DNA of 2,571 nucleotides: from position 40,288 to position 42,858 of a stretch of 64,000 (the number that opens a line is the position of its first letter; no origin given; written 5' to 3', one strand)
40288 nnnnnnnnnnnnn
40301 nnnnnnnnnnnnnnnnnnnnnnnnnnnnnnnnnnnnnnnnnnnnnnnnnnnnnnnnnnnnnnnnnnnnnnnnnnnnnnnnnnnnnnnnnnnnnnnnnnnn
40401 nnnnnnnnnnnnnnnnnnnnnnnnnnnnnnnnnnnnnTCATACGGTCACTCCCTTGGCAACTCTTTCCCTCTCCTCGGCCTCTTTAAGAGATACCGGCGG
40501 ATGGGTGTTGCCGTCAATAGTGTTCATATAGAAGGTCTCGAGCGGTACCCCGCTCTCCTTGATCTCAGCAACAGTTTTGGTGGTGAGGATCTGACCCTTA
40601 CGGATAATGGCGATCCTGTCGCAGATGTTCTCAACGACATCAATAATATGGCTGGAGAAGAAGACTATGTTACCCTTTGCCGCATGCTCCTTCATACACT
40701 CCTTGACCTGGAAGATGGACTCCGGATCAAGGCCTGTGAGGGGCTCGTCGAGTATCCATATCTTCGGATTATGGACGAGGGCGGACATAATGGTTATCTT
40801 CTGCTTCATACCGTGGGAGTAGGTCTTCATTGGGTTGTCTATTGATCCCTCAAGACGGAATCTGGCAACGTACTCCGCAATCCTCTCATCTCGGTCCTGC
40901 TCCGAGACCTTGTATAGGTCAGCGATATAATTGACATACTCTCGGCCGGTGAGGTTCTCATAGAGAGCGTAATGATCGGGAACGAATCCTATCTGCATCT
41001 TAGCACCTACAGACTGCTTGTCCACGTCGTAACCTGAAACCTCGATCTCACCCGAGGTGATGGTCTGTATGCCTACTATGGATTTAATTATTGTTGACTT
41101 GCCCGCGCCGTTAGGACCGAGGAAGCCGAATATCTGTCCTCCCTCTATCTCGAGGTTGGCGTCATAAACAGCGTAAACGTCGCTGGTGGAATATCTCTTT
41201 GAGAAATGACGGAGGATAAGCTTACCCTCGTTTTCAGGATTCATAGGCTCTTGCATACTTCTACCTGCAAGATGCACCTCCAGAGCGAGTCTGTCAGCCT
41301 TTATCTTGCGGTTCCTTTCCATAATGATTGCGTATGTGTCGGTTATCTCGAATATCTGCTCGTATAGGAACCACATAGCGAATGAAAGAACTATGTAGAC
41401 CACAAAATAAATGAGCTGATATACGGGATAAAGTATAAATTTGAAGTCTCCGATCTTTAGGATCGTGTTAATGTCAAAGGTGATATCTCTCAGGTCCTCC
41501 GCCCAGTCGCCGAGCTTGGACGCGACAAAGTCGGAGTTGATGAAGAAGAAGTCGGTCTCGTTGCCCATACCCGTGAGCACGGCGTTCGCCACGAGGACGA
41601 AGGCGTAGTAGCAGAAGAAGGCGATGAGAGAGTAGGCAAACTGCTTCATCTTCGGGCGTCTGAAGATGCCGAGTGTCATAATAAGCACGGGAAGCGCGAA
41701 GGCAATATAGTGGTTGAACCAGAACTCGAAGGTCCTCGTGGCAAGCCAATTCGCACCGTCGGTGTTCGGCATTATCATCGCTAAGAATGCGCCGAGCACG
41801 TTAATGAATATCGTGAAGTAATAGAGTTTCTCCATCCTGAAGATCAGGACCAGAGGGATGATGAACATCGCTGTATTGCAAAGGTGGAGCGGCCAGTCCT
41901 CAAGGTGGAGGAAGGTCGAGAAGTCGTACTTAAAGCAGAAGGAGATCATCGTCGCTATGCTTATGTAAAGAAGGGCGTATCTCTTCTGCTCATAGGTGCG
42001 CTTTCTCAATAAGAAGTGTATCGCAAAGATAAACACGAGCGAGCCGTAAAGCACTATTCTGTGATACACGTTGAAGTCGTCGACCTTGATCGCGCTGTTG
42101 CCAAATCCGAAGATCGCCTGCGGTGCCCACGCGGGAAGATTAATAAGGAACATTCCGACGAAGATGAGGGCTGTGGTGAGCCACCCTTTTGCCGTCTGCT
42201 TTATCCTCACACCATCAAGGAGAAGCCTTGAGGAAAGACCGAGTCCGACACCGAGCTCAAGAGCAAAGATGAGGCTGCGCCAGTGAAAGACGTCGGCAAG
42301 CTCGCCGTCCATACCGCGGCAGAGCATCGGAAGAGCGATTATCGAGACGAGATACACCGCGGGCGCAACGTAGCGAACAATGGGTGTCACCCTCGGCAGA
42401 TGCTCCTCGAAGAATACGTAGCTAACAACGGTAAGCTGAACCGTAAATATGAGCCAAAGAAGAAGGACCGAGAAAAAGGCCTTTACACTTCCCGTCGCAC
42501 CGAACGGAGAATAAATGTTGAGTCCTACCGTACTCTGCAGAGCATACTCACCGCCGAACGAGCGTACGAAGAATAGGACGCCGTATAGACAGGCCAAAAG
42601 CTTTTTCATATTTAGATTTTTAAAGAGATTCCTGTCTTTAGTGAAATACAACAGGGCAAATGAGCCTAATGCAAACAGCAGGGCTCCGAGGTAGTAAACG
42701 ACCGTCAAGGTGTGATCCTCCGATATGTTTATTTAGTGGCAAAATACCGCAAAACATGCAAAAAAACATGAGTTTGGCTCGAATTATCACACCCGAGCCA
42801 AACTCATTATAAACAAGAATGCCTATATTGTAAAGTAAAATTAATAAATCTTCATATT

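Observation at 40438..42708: ABC ATPase fused to a large polytopic domain with a YwaF/TMEM164-type WPLHLC core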

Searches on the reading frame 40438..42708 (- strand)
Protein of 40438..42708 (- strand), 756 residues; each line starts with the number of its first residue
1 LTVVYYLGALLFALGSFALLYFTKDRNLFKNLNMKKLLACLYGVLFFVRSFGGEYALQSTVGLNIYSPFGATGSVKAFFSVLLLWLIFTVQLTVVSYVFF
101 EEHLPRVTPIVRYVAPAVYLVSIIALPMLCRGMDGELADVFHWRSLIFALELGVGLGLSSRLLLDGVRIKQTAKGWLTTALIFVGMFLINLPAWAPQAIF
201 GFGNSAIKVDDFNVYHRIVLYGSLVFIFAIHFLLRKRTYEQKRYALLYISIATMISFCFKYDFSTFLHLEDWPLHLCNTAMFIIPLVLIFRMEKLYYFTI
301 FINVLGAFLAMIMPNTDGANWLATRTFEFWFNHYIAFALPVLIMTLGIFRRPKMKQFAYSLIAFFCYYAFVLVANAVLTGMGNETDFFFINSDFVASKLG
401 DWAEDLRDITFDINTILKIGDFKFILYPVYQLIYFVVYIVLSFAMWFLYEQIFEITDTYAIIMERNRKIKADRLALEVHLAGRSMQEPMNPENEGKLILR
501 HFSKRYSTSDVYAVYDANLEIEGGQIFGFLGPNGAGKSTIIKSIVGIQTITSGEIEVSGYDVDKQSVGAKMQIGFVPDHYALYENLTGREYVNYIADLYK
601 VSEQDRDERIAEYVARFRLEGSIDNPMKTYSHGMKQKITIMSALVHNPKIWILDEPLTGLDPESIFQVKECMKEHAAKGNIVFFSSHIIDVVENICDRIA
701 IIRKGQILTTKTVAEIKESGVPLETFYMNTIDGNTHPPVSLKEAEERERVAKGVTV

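Call 3: search_protein_families(library=pfam, proteins=[window:40438-42708:-], max_evalue=0.1)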
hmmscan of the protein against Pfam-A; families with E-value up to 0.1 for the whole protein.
window:40438-42708:- (756 aa): 6 families
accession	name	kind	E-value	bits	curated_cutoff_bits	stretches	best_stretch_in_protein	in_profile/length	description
PF00005.33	ABC_tran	-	1.2e-27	97.6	25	1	516-657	3-136/137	ABC transporter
PF14808.11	TMEM164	-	1.1e-18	68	25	1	216-441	6-212/217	TMEM164 family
PF13304.12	AAA_21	-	3.8e-09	37.5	27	2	629-688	237-299/304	AAA domain, putative AbiEii toxin, Type IV TA system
PF13476.12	AAA_23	-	0.00084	20.5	27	1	518-544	14-39/201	AAA domain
PF03193.22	RsgA_GTPase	-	0.033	14.5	30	1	523-556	106-138/174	RsgA GTPase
PF13555.12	AAA_29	-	0.045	13.9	27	1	526-542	24-40/61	P-loop containing region of AAA domain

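Call 4: search_protein_families(library=ncbifam, proteins=[window:40438-42708:-], max_evalue=0.1)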
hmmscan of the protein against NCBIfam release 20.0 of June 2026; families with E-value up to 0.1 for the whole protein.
window:40438-42708:- (756 aa): 188 families (the best 25 are shown)
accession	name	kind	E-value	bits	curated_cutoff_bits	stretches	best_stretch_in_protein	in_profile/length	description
TIGR01188.1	drrA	subfamily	2.7e-61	207.5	312.45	1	505-719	2-214/302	daunorubicin resistance ABC transporter, ATP-binding protein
TIGR03522.1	GldA_ABC_ATP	equivalog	1.3e-58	198.9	402.6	1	500-718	6-221/301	gliding motility-associated ABC transporter ATP-binding subunit GldA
NF033858.1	ABC2_perm_RbbA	equivalog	1.1e-46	159.3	1050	1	499-728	269-498/909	ribosome-associated ATPase/putative transporter RbbA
TIGR03740.1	galliderm_ABC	subfamily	2.3e-42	145.2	309.75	1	500-715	4-210/223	lantibiotic protection ABC transporter ATP-binding subunit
NF010059.0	PRK13536.1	equivalog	5.5e-40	137.1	549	1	496-709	41-254/342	nodulation factor ABC transporter ATP-binding protein NodI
NF010060.0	PRK13537.1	equivalog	2.9e-38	131.5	521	1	493-711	12-228/314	nodulation factor ABC transporter ATP-binding protein NodI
TIGR03864.1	PQQ_ABC_ATP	hypoth_equivalog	3.2e-38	131.5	302.25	1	499-726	4-231/236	ABC transporter, ATP-binding subunit, PQQ-dependent alcohol dehydrogenase system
TIGR04406.1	LPS_export_lptB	equivalog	5.4e-37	127.3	240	1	497-718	2-224/239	LPS export ABC transporter ATP-binding protein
TIGR01288.1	nodI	equivalog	5.7e-37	127.3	424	1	507-718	13-225/303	nodulation factor ABC transporter ATP-binding protein NodI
NF047565.1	PSM_export_PmtA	equivalog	3.6e-36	124.9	350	1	511-718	14-217/282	phenol-soluble modulin export ABC transporter ATP-binding protein PmtA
TIGR00968.1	3a0106s01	subfamily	8.5e-33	113.8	342.75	1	501-731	5-231/237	sulfate ABC transporter ATP-binding protein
NF006987.0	PRK09452.1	equivalog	3.6e-31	108.2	482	1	497-720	18-239/378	spermidine/putrescine ABC transporter ATP-binding protein PotA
TIGR01186.1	proV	subfamily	5.4e-31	108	326.6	1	511-717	6-218/363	betaine/proline/choline family ABC transporter ATP-binding protein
TIGR04521.1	ECF_ATPase_2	equivalog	1e-30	106.8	330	1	507-725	14-241/279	energy-coupling factor transporter ATPase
TIGR03410.1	urea_trans_UrtE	equivalog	1.7e-30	106.2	285.8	1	500-721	4-224/230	urea ABC transporter ATP-binding subunit UrtE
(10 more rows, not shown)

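Call 6: find_homologous_proteins(query=window:40438-42708:-, max_evalue=0.00001)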
Query window:40438-42708:- (756 aa): 1090 proteins with E <= 0.00001 among 8000 candidates; the best 120 are listed.
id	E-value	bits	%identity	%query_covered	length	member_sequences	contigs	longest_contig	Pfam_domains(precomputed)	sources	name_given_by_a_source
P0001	0.0e+0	1696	99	100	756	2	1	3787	PF14808.12,PF00005.34,PF13304.13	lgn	-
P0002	0.0e+0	1579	92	100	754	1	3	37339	PF14808.12,PF00005.34,PF13304.13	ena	-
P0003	0.0e+0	1571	91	100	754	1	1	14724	PF14808.12,PF00005.34,PF13304.13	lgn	-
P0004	0.0e+0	1570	91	100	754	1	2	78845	PF14808.12,PF00005.34,PF13304.13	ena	-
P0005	0.0e+0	1510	86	100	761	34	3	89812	PF14808.12,PF00005.34,PF13304.13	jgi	-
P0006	0.0e+0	1485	85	98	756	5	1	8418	PF14808.12,PF00005.34,PF13304.13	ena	-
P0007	0.0e+0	1456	83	100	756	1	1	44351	PF14808.12,PF00005.34,PF13304.13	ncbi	-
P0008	0.0e+0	1413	82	97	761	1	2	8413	PF14808.12,PF00005.34,PF13304.13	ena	-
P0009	0.0e+0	1411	81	100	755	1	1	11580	PF14808.12,PF00005.34,PF13304.13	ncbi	-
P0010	0.0e+0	1390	81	100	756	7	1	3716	PF14808.12,PF00005.34,PF13304.13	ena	-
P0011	0.0e+0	1388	80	100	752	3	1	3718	PF14808.12,PF00005.34,PF13304.13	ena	-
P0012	0.0e+0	1380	79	100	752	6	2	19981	PF14808.12,PF00005.34,PF13304.13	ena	-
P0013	0.0e+0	1379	80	100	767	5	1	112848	PF14808.12,PF00005.34,PF13304.13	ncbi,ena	-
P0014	0.0e+0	1379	80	99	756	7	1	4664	PF14808.12,PF00005.34,PF13304.13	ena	-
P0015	0.0e+0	1378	80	100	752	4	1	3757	PF14808.12,PF00005.34,PF13304.13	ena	-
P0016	0.0e+0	1378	79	100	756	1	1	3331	PF14808.12,PF00005.34,PF13304.13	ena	-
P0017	0.0e+0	1371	79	100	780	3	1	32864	PF14808.12,PF00005.34,PF13304.13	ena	-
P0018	0.0e+0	1368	80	100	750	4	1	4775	PF14808.12,PF00005.34,PF13304.13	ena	-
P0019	0.0e+0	1368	79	100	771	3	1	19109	PF14808.12,PF00005.34,PF13304.13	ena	-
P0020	0.0e+0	1366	80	100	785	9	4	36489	PF14808.12,PF00005.34,PF13304.13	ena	-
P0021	0.0e+0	1359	78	100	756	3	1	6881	PF14808.12,PF00005.34,PF13304.13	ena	-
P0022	0.0e+0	1358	78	100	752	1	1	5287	PF14808.12,PF00005.34,PF13304.13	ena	-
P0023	0.0e+0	1358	79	100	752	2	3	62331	PF14808.12,PF00005.34,PF13304.13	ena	-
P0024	0.0e+0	1357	79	100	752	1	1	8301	PF14808.12,PF00005.34,PF13304.13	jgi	jgi:ABC-2 type transport system ATP-binding protein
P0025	0.0e+0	1356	78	98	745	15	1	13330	PF14808.12,PF00005.34,PF13304.13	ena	-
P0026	0.0e+0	1356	79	100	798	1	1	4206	PF14808.12,PF00005.34,PF13304.13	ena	-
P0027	0.0e+0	1356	78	100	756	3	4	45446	PF14808.12,PF00005.34,PF13304.13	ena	-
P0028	0.0e+0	1355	78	100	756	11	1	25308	PF14808.12,PF00005.34,PF13304.13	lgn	-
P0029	0.0e+0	1352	79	99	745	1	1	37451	PF14808.12,PF00005.34,PF13304.13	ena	-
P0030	0.0e+0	1349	77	100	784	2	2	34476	PF14808.12,PF00005.34,PF13304.13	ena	-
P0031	0.0e+0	1348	78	100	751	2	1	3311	PF14808.12,PF00005.34,PF13304.13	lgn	-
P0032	0.0e+0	1346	79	98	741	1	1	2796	PF14808.12,PF00005.34,PF13304.13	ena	-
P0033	0.0e+0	1346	77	100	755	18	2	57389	PF14808.12,PF00005.34,PF13304.13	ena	-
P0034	0.0e+0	1342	78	100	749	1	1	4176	PF14808.12,PF00005.34,PF13304.13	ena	-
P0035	0.0e+0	1342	78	100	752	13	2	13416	PF14808.12,PF00005.34,PF13304.13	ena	-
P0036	0.0e+0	1334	79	97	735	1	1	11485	PF14808.12,PF00005.34,PF13304.13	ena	-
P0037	0.0e+0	1333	77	100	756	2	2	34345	PF14808.12,PF00005.34,PF13304.13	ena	-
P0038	0.0e+0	1325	79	100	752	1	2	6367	PF14808.12,PF00005.34,PF13304.13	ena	-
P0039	0.0e+0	1322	77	100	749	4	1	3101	PF14808.12,PF00005.34,PF13304.13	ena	-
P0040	0.0e+0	1307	75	100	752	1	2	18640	PF14808.12,PF00005.34,PF13304.13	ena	-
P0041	0.0e+0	1305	77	98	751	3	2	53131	PF14808.12,PF00005.34,PF13304.13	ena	-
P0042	0.0e+0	1305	77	100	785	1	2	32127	PF14808.12,PF00005.34,PF13304.13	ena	-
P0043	0.0e+0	1301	76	99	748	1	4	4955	PF14808.12,PF00005.34,PF13304.13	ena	-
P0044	0.0e+0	1301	76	99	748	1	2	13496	PF14808.12,PF00005.34,PF13304.13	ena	-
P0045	0.0e+0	1301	76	99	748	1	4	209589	PF14808.12,PF00005.34,PF13304.13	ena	-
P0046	0.0e+0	1300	76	99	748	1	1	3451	PF14808.12,PF00005.34,PF13304.13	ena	-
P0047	0.0e+0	1300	75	100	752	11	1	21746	PF14808.12,PF00005.34,PF13304.13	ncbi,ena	-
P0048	0.0e+0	1300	76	99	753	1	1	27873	PF14808.12,PF00005.34,PF13304.13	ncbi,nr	ncbi:MAG: YwaF family protein [Clostridia bacterium]|nr:YwaF family protein [Clostridia bacterium]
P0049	0.0e+0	1300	76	99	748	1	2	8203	PF14808.12,PF00005.34,PF13304.13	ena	-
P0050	0.0e+0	1298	76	99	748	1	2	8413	PF14808.12,PF00005.34,PF13304.13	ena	-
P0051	0.0e+0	1281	75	100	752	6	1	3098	PF14808.12,PF00005.34,PF13304.13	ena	-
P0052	0.0e+0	1280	75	98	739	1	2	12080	PF14808.12,PF00005.34,PF13304.13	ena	-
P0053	0.0e+0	1278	75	98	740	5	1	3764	PF14808.12,PF00005.34,PF13304.13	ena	-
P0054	0.0e+0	1275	75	99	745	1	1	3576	PF14808.12,PF00005.34,PF13304.13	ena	-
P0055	0.0e+0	1272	74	100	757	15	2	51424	PF14808.12,PF00005.34,PF13304.13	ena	-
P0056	0.0e+0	1267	74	98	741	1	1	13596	PF14808.12,PF00005.34,PF13304.13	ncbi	-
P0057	0.0e+0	1266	78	93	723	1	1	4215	PF14808.12,PF00005.34,PF13304.13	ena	-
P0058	0.0e+0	1263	74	98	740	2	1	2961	PF14808.12,PF00005.34,PF13304.13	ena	-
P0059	0.0e+0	1258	74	99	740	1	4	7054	PF14808.12,PF00005.34,PF13304.13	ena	-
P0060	0.0e+0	1257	73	100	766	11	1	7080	PF14808.12,PF00005.34,PF13304.13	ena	-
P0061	0.0e+0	1256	74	100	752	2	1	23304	PF14808.12,PF00005.34,PF13304.13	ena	-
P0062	0.0e+0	1253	71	100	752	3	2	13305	PF14808.12,PF00005.34,PF13304.13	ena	-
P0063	0.0e+0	1248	71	100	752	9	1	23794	PF14808.12,PF00005.34,PF13304.13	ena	-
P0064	0.0e+0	1244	74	100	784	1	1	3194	PF14808.12,PF00005.34,PF13304.13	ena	-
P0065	0.0e+0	1237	73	99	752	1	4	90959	PF14808.12,PF00005.34,PF13304.13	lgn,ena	-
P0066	0.0e+0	1234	72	100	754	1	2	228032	PF14808.12,PF00005.34,PF13304.13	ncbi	-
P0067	0.0e+0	1232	72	99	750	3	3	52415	PF14808.12,PF00005.34,PF13304.13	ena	-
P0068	0.0e+0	1230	72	99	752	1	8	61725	PF14808.12,PF00005.34,PF13304.13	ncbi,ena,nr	ncbi:MAG: YwaF family protein [Clostridia bacterium]|nr:YwaF family protein [Clostridia bacterium]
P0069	0.0e+0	1229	71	100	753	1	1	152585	PF14808.12,PF00005.34,PF13304.13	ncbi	-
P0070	0.0e+0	1226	72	100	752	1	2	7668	PF14808.12,PF00005.34,PF13304.13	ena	-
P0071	0.0e+0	1223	71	99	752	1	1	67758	PF14808.12,PF00005.34,PF13304.13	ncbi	-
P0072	0.0e+0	1221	73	100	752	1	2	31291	PF14808.12,PF00005.34,PF13304.13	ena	-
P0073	0.0e+0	1220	71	100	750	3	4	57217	PF14808.12,PF00005.34,PF13304.13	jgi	-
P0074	0.0e+0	1220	73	100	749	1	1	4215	PF14808.12,PF00005.34,PF13304.13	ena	-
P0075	0.0e+0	1220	71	100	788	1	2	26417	PF14808.12,PF00005.34,PF13304.13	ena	-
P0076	0.0e+0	1219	73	100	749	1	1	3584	PF14808.12,PF00005.34,PF13304.13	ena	-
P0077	0.0e+0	1218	72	100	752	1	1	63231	PF14808.12,PF00005.34,PF13304.13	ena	-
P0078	0.0e+0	1217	74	97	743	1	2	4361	PF14808.12,PF00005.34,PF13304.13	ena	-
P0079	0.0e+0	1217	73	100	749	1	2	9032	PF14808.12,PF00005.34,PF13304.13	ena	-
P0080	0.0e+0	1216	72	100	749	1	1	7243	PF14808.12,PF00005.34,PF13304.13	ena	-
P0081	0.0e+0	1216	72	100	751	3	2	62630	PF14808.12,PF00005.34,PF13304.13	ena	-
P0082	0.0e+0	1213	73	98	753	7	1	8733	PF14808.12,PF00005.34,PF13304.13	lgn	-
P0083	0.0e+0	1212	72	100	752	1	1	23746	PF14808.12,PF00005.34,PF13304.13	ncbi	-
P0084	0.0e+0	1212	70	100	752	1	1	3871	PF14808.12,PF00005.34,PF13304.13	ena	-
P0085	0.0e+0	1212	70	100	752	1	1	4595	PF14808.12,PF00005.34,PF13304.13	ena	-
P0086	0.0e+0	1210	72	100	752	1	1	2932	PF14808.12,PF00005.34,PF13304.13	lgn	-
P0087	0.0e+0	1209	70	100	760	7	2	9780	PF14808.12,PF00005.34,PF13304.13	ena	-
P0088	0.0e+0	1209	71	98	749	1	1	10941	PF14808.12,PF00005.34,PF13304.13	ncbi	-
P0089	0.0e+0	1207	71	99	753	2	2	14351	PF14808.12,PF00005.34,PF13304.13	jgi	-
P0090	0.0e+0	1207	71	99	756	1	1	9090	PF14808.12,PF00005.34,PF13304.13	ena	-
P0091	0.0e+0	1207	73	98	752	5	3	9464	PF14808.12,PF00005.34,PF13304.13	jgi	-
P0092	0.0e+0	1206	72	97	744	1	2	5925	PF14808.12,PF00005.34,PF13304.13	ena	-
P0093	0.0e+0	1206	71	99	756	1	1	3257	PF14808.12,PF00005.34,PF13304.13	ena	-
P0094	0.0e+0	1206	70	100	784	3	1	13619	PF14808.12,PF00005.34,PF13304.13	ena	-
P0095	0.0e+0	1205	72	98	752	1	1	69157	PF14808.12,PF00005.34,PF13304.13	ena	-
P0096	0.0e+0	1205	72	100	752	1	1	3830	PF14808.12,PF00005.34,PF13304.13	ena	-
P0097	0.0e+0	1205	71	100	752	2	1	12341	PF14808.12,PF00005.34,PF13304.13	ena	-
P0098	0.0e+0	1205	71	100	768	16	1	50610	PF14808.12,PF00005.34,PF13304.13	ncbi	-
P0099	0.0e+0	1205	71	99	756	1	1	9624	PF14808.12,PF00005.34,PF13304.13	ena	-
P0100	0.0e+0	1205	70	100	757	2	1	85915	PF14808.12,PF00005.34,PF13304.13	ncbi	-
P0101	0.0e+0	1204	71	100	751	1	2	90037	PF14808.12,PF00005.34,PF13304.13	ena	-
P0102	0.0e+0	1204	70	99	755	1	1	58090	PF14808.12,PF00005.34,PF13304.13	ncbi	-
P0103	0.0e+0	1204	72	100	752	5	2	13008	PF14808.12,PF00005.34,PF13304.13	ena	-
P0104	0.0e+0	1204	70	99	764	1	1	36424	PF14808.12,PF00005.34,PF13304.13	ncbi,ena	-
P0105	0.0e+0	1203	72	100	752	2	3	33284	PF14808.12,PF00005.34,PF13304.13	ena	-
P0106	0.0e+0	1202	71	99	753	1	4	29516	PF14808.12,PF00005.34,PF13304.13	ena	-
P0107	0.0e+0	1202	71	100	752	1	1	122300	PF14808.12,PF00005.34,PF13304.13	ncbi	-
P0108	0.0e+0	1202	70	99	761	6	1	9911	PF14808.12,PF00005.34,PF13304.13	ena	-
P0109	0.0e+0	1201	71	100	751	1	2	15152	PF14808.12,PF00005.34,PF13304.13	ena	-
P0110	0.0e+0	1200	71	100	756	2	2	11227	PF14808.12,PF00005.34,PF13304.13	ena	-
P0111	0.0e+0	1199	69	100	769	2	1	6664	PF14808.12,PF00005.34,PF13304.13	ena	-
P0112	0.0e+0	1199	71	99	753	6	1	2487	PF14808.12,PF00005.34,PF13304.13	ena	-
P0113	0.0e+0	1199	71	100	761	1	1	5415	PF14808.12,PF00005.34,PF13304.13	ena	-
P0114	0.0e+0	1199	71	100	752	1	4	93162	PF14808.12,PF00005.34,PF13304.13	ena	-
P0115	0.0e+0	1199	70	99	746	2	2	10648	PF14808.12,PF00005.34,PF13304.13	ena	-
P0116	0.0e+0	1199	71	100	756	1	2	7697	PF14808.12,PF00005.34,PF13304.13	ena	-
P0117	0.0e+0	1197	69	99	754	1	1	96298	PF14808.12,PF00005.34,PF13304.13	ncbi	-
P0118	0.0e+0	1197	71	100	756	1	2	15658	PF14808.12,PF00005.34,PF13304.13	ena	-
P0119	0.0e+0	1197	71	100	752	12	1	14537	PF14808.12,PF00005.34,PF13304.13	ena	-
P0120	0.0e+0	1197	70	100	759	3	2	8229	PF14808.12,PF00005.34,PF13304.13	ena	-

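Call 14: find_related_loci(query=window:40438-42708:-, collection=genome_contigs, flank=8000)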
Query window:40438-42708:- (756 aa) in genome_contigs; peptide patterns used: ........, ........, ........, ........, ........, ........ (x = any residue, [..] = any of these).
237 stretches matched a pattern; 147 encode a relative of the query (tblastn E <= 1e-3); the best 80 are kept; 80 distinct loci.
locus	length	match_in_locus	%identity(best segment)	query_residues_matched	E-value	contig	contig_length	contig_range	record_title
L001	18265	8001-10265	88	1-755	0e+0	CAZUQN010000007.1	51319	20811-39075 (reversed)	MAG TPA_asm: uncultured Ruminococcus sp. isolate SRP315200_co1_883 genome assembly, contig: NODE_637_length_51319_cov_15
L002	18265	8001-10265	86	1-755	0e+0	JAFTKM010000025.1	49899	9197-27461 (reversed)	MAG: Clostridia bacterium isolate RGIG3901 Roe_deer_Cecum-2__c2848, whole genome shotgun sequence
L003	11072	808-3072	81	1-756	0e+0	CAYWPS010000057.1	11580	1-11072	MAG TPA_asm: uncultured Ruminococcus sp. isolate SRP315200_co1_780 genome assembly, contig: NODE_12133_length_11580_cov_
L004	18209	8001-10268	83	1-756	0e+0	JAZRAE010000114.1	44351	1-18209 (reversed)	MAG: Eubacteriales bacterium isolate T1900045144_TC20190138.MAGScoT_cleanbin_000022 SGB_4934_k141_2312804, whole genome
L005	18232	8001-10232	76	1-748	0e+0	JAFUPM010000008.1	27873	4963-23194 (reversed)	MAG: Clostridia bacterium isolate RGIG4707 Roe_deer_Rectum.Co__c204677, whole genome shotgun sequence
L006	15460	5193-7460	74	1-756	0e+0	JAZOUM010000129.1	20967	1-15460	MAG: Eubacteriales bacterium isolate T1900045532_YK20190226.MAGScoT_cleanbin_000047 SGB_7737_k141_2248667, whole genome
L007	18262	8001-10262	73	1-756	0e+0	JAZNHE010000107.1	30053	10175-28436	MAG: Eubacteriales bacterium isolate T1900044696_TS20190162.MAGScoT_cleanbin_000025 SGB_1778_k141_1496264, whole genome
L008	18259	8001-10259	71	1-756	0e+0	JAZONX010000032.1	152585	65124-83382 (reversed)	MAG: Eubacteriales bacterium isolate T1900045635_YK20190329.MAGScoT_cleanbin_000021 SGB_8087_k141_1725550, whole genome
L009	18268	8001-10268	71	1-756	0e+0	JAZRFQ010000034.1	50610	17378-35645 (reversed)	MAG: Eubacteriales bacterium isolate T1900045494_YK20190188.MAGScoT_cleanbin_000049 SGB_7413_k141_1440035, whole genome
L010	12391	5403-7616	73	4-744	0e+0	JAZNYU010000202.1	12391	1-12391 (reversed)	MAG: Eubacteriales bacterium isolate T1900044774_TS20190240.MAGScoT_cleanbin_000022 SGB_2467_k141_2661733, whole genome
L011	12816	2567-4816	70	1-753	0e+0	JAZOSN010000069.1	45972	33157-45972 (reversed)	MAG: Eubacteriales bacterium isolate T1900045543_YK20190237.MAGScoT_cleanbin_000030 SGB_7835_k141_1936748, whole genome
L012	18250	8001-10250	71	1-756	0e+0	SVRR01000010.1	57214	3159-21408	MAG: Oscillospiraceae bacterium isolate SIG648 NODE_13014_length_57214_cov_2.879973, whole genome shotgun sequence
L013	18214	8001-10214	73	4-744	0e+0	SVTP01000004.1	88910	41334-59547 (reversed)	MAG: Oscillospiraceae bacterium isolate SIG698 NODE_6321_length_88910_cov_4.007772, whole genome shotgun sequence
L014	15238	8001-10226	72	1-744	0e+0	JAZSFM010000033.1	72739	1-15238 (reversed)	MAG: Eubacteriales bacterium isolate T1900044581_TS20190047.MAGScoT_cleanbin_000042 SGB_572_k141_1944147, whole genome s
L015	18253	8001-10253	70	1-756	0e+0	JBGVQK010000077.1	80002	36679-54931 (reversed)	MAG: Eubacteriales bacterium isolate fecal_MAG_166 fecal_MAG_166_contig_0077, whole genome shotgun sequence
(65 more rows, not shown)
